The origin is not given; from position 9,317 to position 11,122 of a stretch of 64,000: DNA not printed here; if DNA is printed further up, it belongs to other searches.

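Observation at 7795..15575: Complete mevalonate pathway operon of archaeal/eukaryotic flavour in a bacterium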

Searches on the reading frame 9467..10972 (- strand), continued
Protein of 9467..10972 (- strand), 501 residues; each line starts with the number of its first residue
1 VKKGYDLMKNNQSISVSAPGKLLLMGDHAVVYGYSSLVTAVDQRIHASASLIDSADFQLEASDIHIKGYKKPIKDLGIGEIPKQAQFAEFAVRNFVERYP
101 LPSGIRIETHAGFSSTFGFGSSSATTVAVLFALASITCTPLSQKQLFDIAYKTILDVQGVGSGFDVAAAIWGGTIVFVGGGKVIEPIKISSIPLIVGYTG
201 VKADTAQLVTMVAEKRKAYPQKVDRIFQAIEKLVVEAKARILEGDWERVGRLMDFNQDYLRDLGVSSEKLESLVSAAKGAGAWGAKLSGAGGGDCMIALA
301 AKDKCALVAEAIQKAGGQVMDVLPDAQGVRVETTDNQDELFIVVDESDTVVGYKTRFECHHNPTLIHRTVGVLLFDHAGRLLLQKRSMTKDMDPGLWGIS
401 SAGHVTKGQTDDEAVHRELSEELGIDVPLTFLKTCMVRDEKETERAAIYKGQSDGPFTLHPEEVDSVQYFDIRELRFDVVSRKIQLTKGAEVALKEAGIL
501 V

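Call 63: search_protein_families(library=pfam, proteins=[L003:9148-9987:+, L004:9147-10001:+, L007:7865-8929:+, L007:8877-10010:+, L012:11961-12818:+, L012:13970-14521:-, L021:7308-8372:+, L008:13254-14543:+, L016:938-1789:+])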
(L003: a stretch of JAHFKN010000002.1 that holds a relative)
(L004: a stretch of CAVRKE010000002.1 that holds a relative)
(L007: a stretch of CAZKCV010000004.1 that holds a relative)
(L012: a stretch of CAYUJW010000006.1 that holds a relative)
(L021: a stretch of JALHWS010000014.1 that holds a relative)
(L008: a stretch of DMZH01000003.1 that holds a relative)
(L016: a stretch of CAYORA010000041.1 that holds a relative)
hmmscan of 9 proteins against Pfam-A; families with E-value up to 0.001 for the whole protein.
L003:9148-9987:+ (280 aa): 8 families
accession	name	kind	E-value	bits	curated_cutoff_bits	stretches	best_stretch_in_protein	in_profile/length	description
PF13649.12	Methyltransf_25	-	2.3e-14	54.3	27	1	64-156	1-97/97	Methyltransferase domain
PF08241.18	Methyltransf_11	-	2.6e-13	50.9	21.2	1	70-160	4-95/95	Methyltransferase domain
PF13847.12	Methyltransf_31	-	1.6e-11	44.5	27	1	63-210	6-145/145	Methyltransferase domain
PF13489.12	Methyltransf_23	-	4.7e-10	39.9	27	1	43-214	7-162/164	Methyltransferase domain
PF01209.24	Ubie_methyltran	-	1.3e-07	31.7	20.1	1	59-165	46-156/233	ubiE/COQ5 methyltransferase family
PF08242.18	Methyltransf_12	-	3.2e-07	31.4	30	1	69-158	5-98/98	Methyltransferase domain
PF05148.21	Methyltransf_8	-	3.9e-05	24.1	27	1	54-171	66-167/219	Hypothetical methyltransferase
PF20922.3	Anamorsin_N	-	0.00011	22.4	27.1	1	113-174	41-101/163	Anamorsin, N-terminal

L004:9147-10001:+ (285 aa): 6 families
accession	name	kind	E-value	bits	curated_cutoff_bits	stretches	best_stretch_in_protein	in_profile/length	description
PF08241.18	Methyltransf_11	-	1.4e-07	32.5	21.2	1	75-145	23-95/95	Methyltransferase domain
PF13847.12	Methyltransf_31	-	1.4e-07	31.8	27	1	95-195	60-145/145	Methyltransferase domain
PF13489.12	Methyltransf_23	-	3.3e-06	27.4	27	1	31-197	8-160/164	Methyltransferase domain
PF13649.12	Methyltransf_25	-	6.7e-06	27.1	27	1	59-141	10-97/97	Methyltransferase domain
PF01209.24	Ubie_methyltran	-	9.8e-06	25.5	20.1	1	100-149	108-155/233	ubiE/COQ5 methyltransferase family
PF20922.3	Anamorsin_N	-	1e-05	25.8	27.1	1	104-155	47-97/163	Anamorsin, N-terminal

L007:7865-8929:+ (355 aa): 4 families
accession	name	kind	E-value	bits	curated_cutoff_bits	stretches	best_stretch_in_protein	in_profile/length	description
PF13649.12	Methyltransf_25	-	1.2e-07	32.8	27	1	107-206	1-97/97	Methyltransferase domain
PF08241.18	Methyltransf_11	-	1.7e-06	29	21.2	1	109-210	2-95/95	Methyltransferase domain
PF13847.12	Methyltransf_31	-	2.5e-06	27.7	27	1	107-212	7-111/145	Methyltransferase domain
PF08242.18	Methyltransf_12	-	3.2e-05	25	30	1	109-207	2-97/98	Methyltransferase domain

L007:8877-10010:+ (378 aa): 0 families

L012:11961-12818:+ (286 aa): 2 families
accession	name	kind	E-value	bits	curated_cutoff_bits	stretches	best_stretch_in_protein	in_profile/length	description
PF08282.18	Hydrolase_3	-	4.1e-22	79.6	20.9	1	7-265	1-246/255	haloacid dehalogenase-like hydrolase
PF00702.32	Hydrolase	-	0.00011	23.1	26.4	0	197-240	146-189/191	haloacid dehalogenase-like hydrolase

L012:13970-14521:- (184 aa): 0 families

L021:7308-8372:+ (355 aa): 1 family
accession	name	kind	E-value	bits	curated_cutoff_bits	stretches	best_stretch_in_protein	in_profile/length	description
PF00348.22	polyprenyl_synt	-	1.2e-45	156.2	27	1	47-304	8-249/251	Polyprenyl synthetase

L008:13254-14543:+ (430 aa): 1 family
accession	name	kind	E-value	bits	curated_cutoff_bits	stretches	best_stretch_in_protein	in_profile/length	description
PF01255.24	Prenyltransf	-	9.3e-67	225.2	27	1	26-244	1-219/219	Putative undecaprenyl diphosphate synthase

L016:938-1789:+ (284 aa): 3 families
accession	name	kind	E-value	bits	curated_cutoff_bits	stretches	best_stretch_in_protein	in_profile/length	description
PF08282.18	Hydrolase_3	-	4.9e-32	112.1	20.9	1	6-275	1-252/255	haloacid dehalogenase-like hydrolase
PF05116.19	S6PP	-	3.9e-05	23.8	20.3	1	200-283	161-247/247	Sucrose-6F-phosphate phosphohydrolase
PF00702.32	Hydrolase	-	0.00015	22.7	26.4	0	26-65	99-138/191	haloacid dehalogenase-like hydrolase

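Call 64: search_protein_families(library=ncbifam, proteins=[L007:10965-11453:+, L024:10896-11399:+, L040:10992-11489:+, L022:10879-11478:+, L022:8542-9132:+, L004:2564-3205:-, L008:12739-13257:+, L017:9111-9830:+, L019:9071-9754:+], max_evalue=0.00001)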
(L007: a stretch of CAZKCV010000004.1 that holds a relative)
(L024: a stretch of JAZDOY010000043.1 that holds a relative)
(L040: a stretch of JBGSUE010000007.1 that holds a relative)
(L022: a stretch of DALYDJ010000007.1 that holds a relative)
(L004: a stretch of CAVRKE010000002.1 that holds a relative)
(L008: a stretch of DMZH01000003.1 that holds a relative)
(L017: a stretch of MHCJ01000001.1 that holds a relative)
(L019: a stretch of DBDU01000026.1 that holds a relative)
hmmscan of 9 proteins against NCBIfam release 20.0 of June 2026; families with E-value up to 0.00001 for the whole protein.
L007:10965-11453:+ (163 aa): 13 families
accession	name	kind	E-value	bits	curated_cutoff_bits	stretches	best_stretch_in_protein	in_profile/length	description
NF002995.0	PRK03759.1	equivalog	6.4e-27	94.4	127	1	3-148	4-156/185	isopentenyl-diphosphate Delta-isomerase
TIGR02150.1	IPP_isom_1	equivalog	6.6e-25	87.8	105.8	1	9-148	2-146/159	isopentenyl-diphosphate delta-isomerase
NF011922.0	PRK15393.1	equivalog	4e-20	72.2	152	1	6-156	11-161/182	NUDIX hydrolase YfcD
NF041653.1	Nud_hyd_Meth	equivalog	2.1e-17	63.4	300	1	10-99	4-91/170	Nudix hydrolase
NF041652.1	Nud_hyd_Dein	equivalog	5.3e-09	36.5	200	1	24-98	3-78/152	Nudix hydrolase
NF006530.0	PRK08999.1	equivalog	9.5e-09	34.7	245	1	37-98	9-68/315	Nudix family hydrolase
NF001938.0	PRK00714.1-5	equivalog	1.3e-08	34.4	116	1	30-119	8-103/172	RNA pyrophosphohydrolase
NF006961.0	PRK09438.1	equivalog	1.5e-08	34.2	103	1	35-120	9-85/151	dihydroneopterin triphosphate diphosphatase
TIGR00586.1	mutt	equivalog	3.4e-08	33.5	97.9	1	39-142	10-111/129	8-oxo-dGTP diphosphatase MutT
NF007834.0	PRK10546.1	equivalog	5.5e-08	32.7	156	1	40-97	9-64/135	pyrimidine (deoxy)nucleoside triphosphate diphosphatase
NF012016.0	PRK15472.1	equivalog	9.1e-08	31.9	95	1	34-111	3-79/141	nucleoside triphosphatase NudI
NF008044.0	PRK10776.1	equivalog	2.7e-06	27.3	148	1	39-142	8-110/130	8-oxo-dGTP diphosphatase MutT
NF001299.0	PRK00241.1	equivalog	4.4e-06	26.4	158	1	37-94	138-190/263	NAD(+) diphosphatase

L024:10896-11399:+ (168 aa): 6 families
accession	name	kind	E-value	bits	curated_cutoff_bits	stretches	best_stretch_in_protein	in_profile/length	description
NF002995.0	PRK03759.1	equivalog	3.5e-22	79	127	1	7-155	4-158/185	isopentenyl-diphosphate Delta-isomerase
TIGR02150.1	IPP_isom_1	equivalog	3.7e-22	78.9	105.8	1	13-152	2-145/159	isopentenyl-diphosphate delta-isomerase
NF011922.0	PRK15393.1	equivalog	2.8e-21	76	152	1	9-161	10-162/182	NUDIX hydrolase YfcD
NF041653.1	Nud_hyd_Meth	equivalog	2.2e-16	60.1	300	1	15-124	5-111/170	Nudix hydrolase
NF001938.0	PRK00714.1-5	equivalog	1.9e-06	27.4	116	1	36-104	11-83/172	RNA pyrophosphohydrolase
NF012016.0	PRK15472.1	equivalog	3.1e-06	26.9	95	1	39-107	4-70/141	nucleoside triphosphatase NudI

L040:10992-11489:+ (166 aa): 11 families
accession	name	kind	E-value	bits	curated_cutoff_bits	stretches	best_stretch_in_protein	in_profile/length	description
NF002995.0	PRK03759.1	equivalog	1.9e-22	79.8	127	1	9-152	4-154/185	isopentenyl-diphosphate Delta-isomerase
NF011922.0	PRK15393.1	equivalog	3.3e-20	72.5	152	1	10-148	9-147/182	NUDIX hydrolase YfcD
TIGR02150.1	IPP_isom_1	equivalog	9.5e-18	64.5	105.8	1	15-107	2-93/159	isopentenyl-diphosphate delta-isomerase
NF041653.1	Nud_hyd_Meth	equivalog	6.1e-14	52.2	300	1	16-102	4-88/170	Nudix hydrolase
NF012016.0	PRK15472.1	equivalog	6.5e-10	38.9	95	1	40-111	3-73/141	nucleoside triphosphatase NudI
NF006530.0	PRK08999.1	equivalog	6.9e-10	38.5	245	1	37-102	4-66/315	Nudix family hydrolase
NF001938.0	PRK00714.1-5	equivalog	1.7e-09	37.3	116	1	36-126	8-104/172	RNA pyrophosphohydrolase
TIGR00586.1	mutt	equivalog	3.1e-08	33.7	97.9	1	45-102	9-65/129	8-oxo-dGTP diphosphatase MutT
NF007834.0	PRK10546.1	equivalog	1.1e-07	31.7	156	1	47-103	10-64/135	pyrimidine (deoxy)nucleoside triphosphate diphosphatase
NF006961.0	PRK09438.1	equivalog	2.6e-06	27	103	1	42-103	10-66/151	dihydroneopterin triphosphate diphosphatase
NF041652.1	Nud_hyd_Dein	equivalog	2.9e-06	27.6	200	1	30-103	3-77/152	Nudix hydrolase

L022:10879-11478:+ (200 aa): 4 families
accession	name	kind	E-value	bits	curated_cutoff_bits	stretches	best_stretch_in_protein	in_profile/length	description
NF002995.0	PRK03759.1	equivalog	3.3e-15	56.2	127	1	32-183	3-150/185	isopentenyl-diphosphate Delta-isomerase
NF011922.0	PRK15393.1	equivalog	1.2e-11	44.6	152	1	30-194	5-158/182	NUDIX hydrolase YfcD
TIGR02150.1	IPP_isom_1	equivalog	1.3e-11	44.6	105.8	1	39-189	2-146/159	isopentenyl-diphosphate delta-isomerase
NF041653.1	Nud_hyd_Meth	equivalog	1.4e-08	34.8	300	1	38-176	2-131/170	Nudix hydrolase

L022:8542-9132:+ (197 aa): 4 families
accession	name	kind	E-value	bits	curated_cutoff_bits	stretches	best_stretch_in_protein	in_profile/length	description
NF002995.0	PRK03759.1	equivalog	3.2e-39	134.5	127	1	21-186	7-168/185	isopentenyl-diphosphate Delta-isomerase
TIGR02150.1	IPP_isom_1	equivalog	1.4e-30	106.2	105.8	1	23-186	1-158/159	isopentenyl-diphosphate delta-isomerase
NF041653.1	Nud_hyd_Meth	equivalog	4.8e-09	36.2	300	1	25-185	4-155/170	Nudix hydrolase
NF011922.0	PRK15393.1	equivalog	1.3e-06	28.2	152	1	19-168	9-147/182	NUDIX hydrolase YfcD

L004:2564-3205:- (214 aa): 3 families
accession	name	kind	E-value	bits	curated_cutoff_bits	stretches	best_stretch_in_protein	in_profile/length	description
NF002995.0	PRK03759.1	equivalog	1.7e-54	184.3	127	1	30-207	3-181/185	isopentenyl-diphosphate Delta-isomerase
TIGR02150.1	IPP_isom_1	equivalog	1.5e-37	128.9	105.8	1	36-191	1-155/159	isopentenyl-diphosphate delta-isomerase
NF011922.0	PRK15393.1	equivalog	2.5e-08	33.8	152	1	32-178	9-149/182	NUDIX hydrolase YfcD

L008:12739-13257:+ (173 aa): 4 families
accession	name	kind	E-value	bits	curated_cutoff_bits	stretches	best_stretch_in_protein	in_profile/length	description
NF002995.0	PRK03759.1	equivalog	2.4e-46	157.7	127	1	3-165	4-166/185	isopentenyl-diphosphate Delta-isomerase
TIGR02150.1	IPP_isom_1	equivalog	1e-38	132.7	105.8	1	8-167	1-158/159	isopentenyl-diphosphate delta-isomerase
NF041653.1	Nud_hyd_Meth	equivalog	1.4e-15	57.5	300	1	10-165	4-154/170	Nudix hydrolase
NF011922.0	PRK15393.1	equivalog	2e-07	30.8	152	1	9-147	14-145/182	NUDIX hydrolase YfcD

L017:9111-9830:+ (240 aa): 3 families
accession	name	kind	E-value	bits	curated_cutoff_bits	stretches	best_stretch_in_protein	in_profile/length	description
NF002995.0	PRK03759.1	equivalog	1.7e-43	148.4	127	1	51-221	7-179/185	isopentenyl-diphosphate Delta-isomerase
TIGR02150.1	IPP_isom_1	equivalog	1.3e-36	125.8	105.8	1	53-210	1-158/159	isopentenyl-diphosphate delta-isomerase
NF041653.1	Nud_hyd_Meth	equivalog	3e-17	62.9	300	1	56-222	5-168/170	Nudix hydrolase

L019:9071-9754:+ (228 aa): 6 families
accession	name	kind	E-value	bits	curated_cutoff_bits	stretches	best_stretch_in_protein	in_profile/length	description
NF002995.0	PRK03759.1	equivalog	9.8e-43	146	127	1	41-217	4-175/185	isopentenyl-diphosphate Delta-isomerase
TIGR02150.1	IPP_isom_1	equivalog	2.2e-34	118.6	105.8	1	46-208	1-156/159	isopentenyl-diphosphate delta-isomerase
NF041653.1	Nud_hyd_Meth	equivalog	3.5e-14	52.9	300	1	48-196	4-148/170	Nudix hydrolase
NF011922.0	PRK15393.1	equivalog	1.7e-13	50.6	152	1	43-180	10-141/182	NUDIX hydrolase YfcD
NF006530.0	PRK08999.1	equivalog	4.4e-07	29.2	245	1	78-186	12-112/315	Nudix family hydrolase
NF001938.0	PRK00714.1-5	equivalog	1.4e-06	27.8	116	1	69-135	10-79/172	RNA pyrophosphohydrolase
